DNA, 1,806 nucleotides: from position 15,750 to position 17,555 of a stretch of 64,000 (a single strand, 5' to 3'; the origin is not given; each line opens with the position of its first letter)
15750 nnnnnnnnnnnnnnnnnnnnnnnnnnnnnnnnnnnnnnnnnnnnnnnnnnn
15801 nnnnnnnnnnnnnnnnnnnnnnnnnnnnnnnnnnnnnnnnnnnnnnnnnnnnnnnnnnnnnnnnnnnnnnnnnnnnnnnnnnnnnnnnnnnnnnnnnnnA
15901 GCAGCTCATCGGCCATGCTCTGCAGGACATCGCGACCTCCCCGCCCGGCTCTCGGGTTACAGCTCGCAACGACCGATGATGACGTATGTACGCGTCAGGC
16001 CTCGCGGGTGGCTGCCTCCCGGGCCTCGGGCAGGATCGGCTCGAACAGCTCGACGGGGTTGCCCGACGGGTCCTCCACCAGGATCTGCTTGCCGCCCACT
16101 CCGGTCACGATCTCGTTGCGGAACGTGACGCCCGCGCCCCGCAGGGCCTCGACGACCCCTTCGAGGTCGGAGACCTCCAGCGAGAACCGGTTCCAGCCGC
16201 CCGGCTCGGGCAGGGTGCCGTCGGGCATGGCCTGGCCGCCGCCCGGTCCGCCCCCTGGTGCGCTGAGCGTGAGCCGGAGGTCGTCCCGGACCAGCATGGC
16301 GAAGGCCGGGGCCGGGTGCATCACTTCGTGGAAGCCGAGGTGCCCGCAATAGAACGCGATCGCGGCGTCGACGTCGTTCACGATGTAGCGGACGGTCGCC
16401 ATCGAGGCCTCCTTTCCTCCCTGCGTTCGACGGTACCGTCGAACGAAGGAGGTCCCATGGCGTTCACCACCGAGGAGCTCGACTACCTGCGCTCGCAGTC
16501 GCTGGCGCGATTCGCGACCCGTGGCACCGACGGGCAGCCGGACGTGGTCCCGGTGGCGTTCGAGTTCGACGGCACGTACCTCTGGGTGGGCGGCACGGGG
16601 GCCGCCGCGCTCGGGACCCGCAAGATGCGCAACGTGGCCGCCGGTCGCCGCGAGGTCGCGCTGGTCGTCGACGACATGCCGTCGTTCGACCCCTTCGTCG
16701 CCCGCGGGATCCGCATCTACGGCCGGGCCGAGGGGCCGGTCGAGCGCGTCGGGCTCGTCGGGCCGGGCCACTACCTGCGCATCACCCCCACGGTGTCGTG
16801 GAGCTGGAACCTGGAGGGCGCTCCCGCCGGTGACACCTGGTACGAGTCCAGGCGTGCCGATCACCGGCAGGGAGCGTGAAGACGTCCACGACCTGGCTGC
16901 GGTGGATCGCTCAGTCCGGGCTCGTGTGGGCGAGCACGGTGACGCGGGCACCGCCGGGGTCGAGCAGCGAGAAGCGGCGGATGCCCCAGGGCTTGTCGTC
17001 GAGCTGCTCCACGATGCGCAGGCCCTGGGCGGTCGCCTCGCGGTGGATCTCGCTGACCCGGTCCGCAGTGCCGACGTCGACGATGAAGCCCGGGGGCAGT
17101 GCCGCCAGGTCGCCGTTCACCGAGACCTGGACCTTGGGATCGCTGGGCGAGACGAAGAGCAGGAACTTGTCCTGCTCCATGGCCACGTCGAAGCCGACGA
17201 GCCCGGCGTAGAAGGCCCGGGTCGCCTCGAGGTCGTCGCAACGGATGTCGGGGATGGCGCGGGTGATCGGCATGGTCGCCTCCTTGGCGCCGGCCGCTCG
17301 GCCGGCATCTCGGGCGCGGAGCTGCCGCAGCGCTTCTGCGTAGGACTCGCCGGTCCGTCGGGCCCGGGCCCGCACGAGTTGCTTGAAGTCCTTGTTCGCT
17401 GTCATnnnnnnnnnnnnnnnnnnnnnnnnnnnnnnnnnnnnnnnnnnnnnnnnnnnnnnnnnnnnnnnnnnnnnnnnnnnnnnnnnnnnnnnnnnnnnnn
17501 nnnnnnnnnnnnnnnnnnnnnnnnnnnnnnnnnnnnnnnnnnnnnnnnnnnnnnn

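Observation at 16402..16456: Perfect 22-bp palindrome centred between two divergent genes with mirror-image ribosome-binding sites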

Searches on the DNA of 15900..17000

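Call 49: search_rna_families(source=window, start=15900, end=17000, threshold=evalue, max_evalue=1)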
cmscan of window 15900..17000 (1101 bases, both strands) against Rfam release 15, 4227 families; matches with E-value up to 1: 2.
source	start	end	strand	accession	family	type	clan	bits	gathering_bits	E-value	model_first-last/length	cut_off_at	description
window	16823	16871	-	RF01684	mascRNA-menRNA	Gene;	-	24.9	42.5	0.019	1-56/56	no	MALAT1-associated small cytoplasmic RNA/MEN beta RNA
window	15972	15998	+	RF01152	sR1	Gene; snRNA; snoRNA; CD-box;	-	14.4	45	0.59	1-57/57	no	Small nucleolar RNA sR1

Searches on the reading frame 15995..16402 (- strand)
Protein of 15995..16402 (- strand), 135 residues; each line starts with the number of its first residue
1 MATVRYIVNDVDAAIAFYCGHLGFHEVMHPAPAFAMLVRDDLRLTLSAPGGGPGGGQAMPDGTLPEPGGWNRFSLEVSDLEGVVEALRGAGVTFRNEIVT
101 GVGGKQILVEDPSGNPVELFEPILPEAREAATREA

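Call 5: search_protein_families(library=pfam, proteins=[window:15995-16402:-], max_evalue=0.01)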
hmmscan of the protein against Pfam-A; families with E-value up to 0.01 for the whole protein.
window:15995-16402:- (135 aa): 3 families
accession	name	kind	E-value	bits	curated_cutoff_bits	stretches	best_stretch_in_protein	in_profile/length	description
PF00903.31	Glyoxalase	-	8.7e-13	49.2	20.6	1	4-119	5-121/121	Glyoxalase/Bleomycin resistance protein/Dioxygenase superfamily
PF18029.7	Glyoxalase_6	-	7.3e-05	23.8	23.6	1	8-120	6-106/106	Glyoxalase-like domain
PF13669.12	Glyoxalase_4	-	0.00043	21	27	1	4-104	3-104/109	Glyoxalase/Bleomycin resistance protein/Dioxygenase superfamily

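Call 47: search_protein_families(library=ncbifam, proteins=[window:15995-16402:-], max_evalue=0.001)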
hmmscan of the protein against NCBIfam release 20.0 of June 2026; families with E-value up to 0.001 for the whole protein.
window:15995-16402:- (135 aa): 4 families
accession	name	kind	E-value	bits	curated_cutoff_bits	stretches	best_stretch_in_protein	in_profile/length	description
TIGR00068.2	glyox_I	equivalog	1.1e-06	28.6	120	1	66-121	84-139/143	lactoylglutathione lyase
NF050075.1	SMU1112c_YaeR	equivalog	8.8e-05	22.8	140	1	7-121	10-125/125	SMU1112c/YaeR family gloxylase I-like metalloprotein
NF033156.1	ble_BLMA_gen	subfamily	0.00027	21.2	140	0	9-117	14-116/121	BLMA family bleomycin binding protein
NF000489.1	ble_Sh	exception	0.00034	20.9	260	1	8-119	13-118/124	phleomycin/bleomycin binding protein Ble-Sh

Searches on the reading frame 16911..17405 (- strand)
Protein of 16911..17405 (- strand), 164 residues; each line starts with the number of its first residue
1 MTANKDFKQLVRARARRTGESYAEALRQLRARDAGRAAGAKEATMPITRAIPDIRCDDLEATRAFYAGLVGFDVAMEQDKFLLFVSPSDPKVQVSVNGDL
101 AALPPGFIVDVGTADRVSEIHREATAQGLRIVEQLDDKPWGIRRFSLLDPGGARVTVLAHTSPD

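Call 5: search_protein_families(library=pfam, proteins=[window:16911-17405:-], max_evalue=0.01)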
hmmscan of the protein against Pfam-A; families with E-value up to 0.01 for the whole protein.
window:16911-17405:- (164 aa): 3 families
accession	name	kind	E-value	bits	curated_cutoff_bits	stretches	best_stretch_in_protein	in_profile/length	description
PF00903.31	Glyoxalase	-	2e-07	31.9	20.6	1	54-155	7-119/121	Glyoxalase/Bleomycin resistance protein/Dioxygenase superfamily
PF19581.5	Glyoxalase_7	-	1.3e-05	25.6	23.6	1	47-156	13-125/133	Glyoxalase superfamily protein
PF18029.7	Glyoxalase_6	-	0.0026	18.8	23.6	1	54-157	4-105/106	Glyoxalase-like domain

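Call 47: search_protein_families(library=ncbifam, proteins=[window:16911-17405:-], max_evalue=0.001)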
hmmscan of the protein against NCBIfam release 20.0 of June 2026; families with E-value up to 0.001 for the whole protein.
window:16911-17405:- (164 aa): 0 families

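Call 51: find_homologous_proteins(query=window:16911-17405:-, max_evalue=1e-8)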
Query window:16911-17405:- (164 aa): 156 proteins with E <= 1e-8 among 887 candidates; the best 120 are listed.
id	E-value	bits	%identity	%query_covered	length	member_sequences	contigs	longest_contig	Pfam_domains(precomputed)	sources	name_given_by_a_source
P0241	2.3e-89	315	89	99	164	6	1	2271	PF00903.32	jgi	jgi:catechol 2,3-dioxygenase-like lactoylglutathione lyase family enzyme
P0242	2.0e-72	260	74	99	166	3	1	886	PF00903.32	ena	-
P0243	3.2e-71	256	71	99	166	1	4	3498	PF12681.14,PF00903.32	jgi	jgi:catechol 2,3-dioxygenase-like lactoylglutathione lyase family enzyme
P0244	5.5e-71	255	73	99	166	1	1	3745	PF00903.32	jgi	jgi:catechol 2,3-dioxygenase-like lactoylglutathione lyase family enzyme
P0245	9.3e-71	255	72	100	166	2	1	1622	PF00903.32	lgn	-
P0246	4.3e-70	253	74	98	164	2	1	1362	PF00903.32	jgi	jgi:catechol 2,3-dioxygenase-like lactoylglutathione lyase family enzyme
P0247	1.9e-69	250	70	99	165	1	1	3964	PF00903.32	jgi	jgi:catechol 2,3-dioxygenase-like lactoylglutathione lyase family enzyme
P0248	1.9e-69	250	74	99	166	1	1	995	PF00903.32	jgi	jgi:catechol 2,3-dioxygenase-like lactoylglutathione lyase family enzyme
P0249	1.9e-69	250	73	98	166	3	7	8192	PF22677.3,PF00903.32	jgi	jgi:catechol 2,3-dioxygenase-like lactoylglutathione lyase family enzyme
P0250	2.4e-69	250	71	99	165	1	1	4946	PF00903.32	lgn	-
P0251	1.1e-68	248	70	99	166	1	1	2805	PF00903.32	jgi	jgi:catechol 2,3-dioxygenase-like lactoylglutathione lyase family enzyme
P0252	1.1e-68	248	71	98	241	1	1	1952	PF00903.32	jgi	jgi:catechol 2,3-dioxygenase-like lactoylglutathione lyase family enzyme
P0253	1.4e-68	248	72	98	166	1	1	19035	PF00903.32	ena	-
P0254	6.0e-68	246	71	99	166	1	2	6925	PF22677.3,PF00903.32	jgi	jgi:catechol 2,3-dioxygenase-like lactoylglutathione lyase family enzyme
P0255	7.7e-68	245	68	99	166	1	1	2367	PF12681.14,PF00903.32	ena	-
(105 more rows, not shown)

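Call 54: search_solved_structures(query=A2, max_evalue=0.01, show_alignments=1)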
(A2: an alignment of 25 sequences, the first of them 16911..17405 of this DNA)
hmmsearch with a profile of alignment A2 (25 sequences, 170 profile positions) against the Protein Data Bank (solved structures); distinct sequences matched with E-value up to 0.01: 5.
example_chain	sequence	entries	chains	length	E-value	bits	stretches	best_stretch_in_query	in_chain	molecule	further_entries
2pjs_A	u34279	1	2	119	1.9e-11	47.1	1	42-161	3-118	Uncharacterized protein Atu1953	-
3vcx_A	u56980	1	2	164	1.2e-07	34.7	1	43-161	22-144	Glyoxalase/Bleomycin resistance protein/dioxygenase domain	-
2qnt_A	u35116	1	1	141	9.6e-05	25.3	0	43-83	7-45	Uncharacterized protein Atu1872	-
6p29_A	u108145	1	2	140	0.0021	20.9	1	43-79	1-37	N-demethylindolmycin synthase (PluN2)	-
3itw_A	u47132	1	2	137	0.0028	20.5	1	116-161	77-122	Protein tioX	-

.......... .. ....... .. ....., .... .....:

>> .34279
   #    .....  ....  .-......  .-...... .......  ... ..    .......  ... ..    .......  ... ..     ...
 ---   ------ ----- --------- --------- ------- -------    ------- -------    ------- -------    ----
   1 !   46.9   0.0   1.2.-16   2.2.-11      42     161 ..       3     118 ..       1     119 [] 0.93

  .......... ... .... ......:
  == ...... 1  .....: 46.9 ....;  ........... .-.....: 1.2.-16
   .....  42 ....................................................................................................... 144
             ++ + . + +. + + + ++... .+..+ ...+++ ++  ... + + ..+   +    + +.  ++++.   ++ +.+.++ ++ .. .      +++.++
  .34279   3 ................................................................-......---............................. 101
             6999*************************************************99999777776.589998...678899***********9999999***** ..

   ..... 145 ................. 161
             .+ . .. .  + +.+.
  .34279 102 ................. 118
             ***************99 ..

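Call 55: find_encoding_contigs(protein=P0249, flank=3000, max_places=7)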
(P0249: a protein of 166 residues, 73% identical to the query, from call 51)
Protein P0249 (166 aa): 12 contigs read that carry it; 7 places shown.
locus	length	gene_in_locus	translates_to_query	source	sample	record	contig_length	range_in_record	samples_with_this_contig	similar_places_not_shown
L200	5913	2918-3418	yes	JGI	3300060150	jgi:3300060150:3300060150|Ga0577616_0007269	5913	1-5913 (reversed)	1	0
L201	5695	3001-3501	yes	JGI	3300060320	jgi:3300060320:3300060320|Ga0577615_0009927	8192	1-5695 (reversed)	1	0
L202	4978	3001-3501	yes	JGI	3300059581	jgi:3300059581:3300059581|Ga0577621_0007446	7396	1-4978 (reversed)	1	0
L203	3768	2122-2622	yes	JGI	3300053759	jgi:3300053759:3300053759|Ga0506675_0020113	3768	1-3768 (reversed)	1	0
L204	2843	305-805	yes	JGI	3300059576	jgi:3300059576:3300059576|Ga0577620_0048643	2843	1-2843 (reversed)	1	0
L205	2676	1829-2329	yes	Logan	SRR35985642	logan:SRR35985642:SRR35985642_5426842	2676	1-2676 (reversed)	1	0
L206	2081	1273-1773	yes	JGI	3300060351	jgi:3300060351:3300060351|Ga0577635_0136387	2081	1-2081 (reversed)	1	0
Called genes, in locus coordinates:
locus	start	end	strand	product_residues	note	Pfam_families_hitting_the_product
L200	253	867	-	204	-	PF00589:Phage_integrase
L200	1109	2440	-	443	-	PF12146:Hydrolase_4, PF00561:Abhydrolase_1, PF12697:Abhydrolase_6, PF00211:Guanylate_cyc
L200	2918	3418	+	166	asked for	PF00903:Glyoxalase, PF22677:Ble-like_N (faint)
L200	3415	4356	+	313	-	PF00890:FAD_binding_2 (weak), PF01266:DAO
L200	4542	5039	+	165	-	-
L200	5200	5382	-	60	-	-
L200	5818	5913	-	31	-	?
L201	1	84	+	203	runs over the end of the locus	PF02698:DUF218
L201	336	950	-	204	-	PF00589:Phage_integrase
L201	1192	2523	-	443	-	PF12146:Hydrolase_4, PF00561:Abhydrolase_1, PF12697:Abhydrolase_6, PF00211:Guanylate_cyc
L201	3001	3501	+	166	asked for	PF00903:Glyoxalase, PF22677:Ble-like_N (faint)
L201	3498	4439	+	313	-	PF00890:FAD_binding_2 (weak), PF01266:DAO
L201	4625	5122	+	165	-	-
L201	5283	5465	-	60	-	-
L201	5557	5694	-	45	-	?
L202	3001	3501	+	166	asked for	PF00903:Glyoxalase, PF22677:Ble-like_N (faint)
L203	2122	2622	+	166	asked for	PF00903:Glyoxalase, PF22677:Ble-like_N (faint)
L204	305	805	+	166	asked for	PF00903:Glyoxalase, PF22677:Ble-like_N (faint)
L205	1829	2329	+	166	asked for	PF00903:Glyoxalase, PF22677:Ble-like_N (faint)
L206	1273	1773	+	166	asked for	PF00903:Glyoxalase, PF22677:Ble-like_N (faint)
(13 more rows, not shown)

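Call 57: predict_structure(alignment_id=A2)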
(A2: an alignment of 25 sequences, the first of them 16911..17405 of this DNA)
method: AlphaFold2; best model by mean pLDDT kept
length: 164 residues; sequences in the alignment: 25
mean_pLDDT: 77.1   pTM: 0.59
mean pLDDT of the five models: 77.1, 75.8, 75.5, 71.0, 69.5
residues with pLDDT >= 90: 26; 70-90: 100; 50-70: 25; < 50: 13
segments of 3 or more residues with pLDDT < 50: 40-51
pLDDT, mean of each block of 10 residues (from residue 1): 71 84 79 59 40 71 89 82 77 71 67 88 95 91 88 84 68
secondary structure, 60 per line:
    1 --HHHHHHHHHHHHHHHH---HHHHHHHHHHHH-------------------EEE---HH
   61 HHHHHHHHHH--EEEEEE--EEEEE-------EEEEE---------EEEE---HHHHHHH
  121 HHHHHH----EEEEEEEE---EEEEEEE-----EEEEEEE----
elements in order: H3-18 H22-33 E53-55 H59-70 E73-78 E81-85 E93-97 E107-110 H114-126 E131-138 E142-148 E154-160

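Call 62: find_encoding_contigs(protein=P0241, flank=3000, max_places=6)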
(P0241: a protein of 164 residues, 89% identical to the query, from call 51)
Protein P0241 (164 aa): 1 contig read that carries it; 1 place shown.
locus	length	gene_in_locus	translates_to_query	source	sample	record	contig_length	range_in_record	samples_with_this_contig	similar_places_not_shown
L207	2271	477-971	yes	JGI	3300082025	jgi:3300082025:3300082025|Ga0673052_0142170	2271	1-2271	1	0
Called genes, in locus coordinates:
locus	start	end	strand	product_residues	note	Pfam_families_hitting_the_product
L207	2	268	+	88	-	?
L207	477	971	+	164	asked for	PF00903:Glyoxalase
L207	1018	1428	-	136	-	PF01243:PNPOx_N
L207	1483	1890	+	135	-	PF00903:Glyoxalase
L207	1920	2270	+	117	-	?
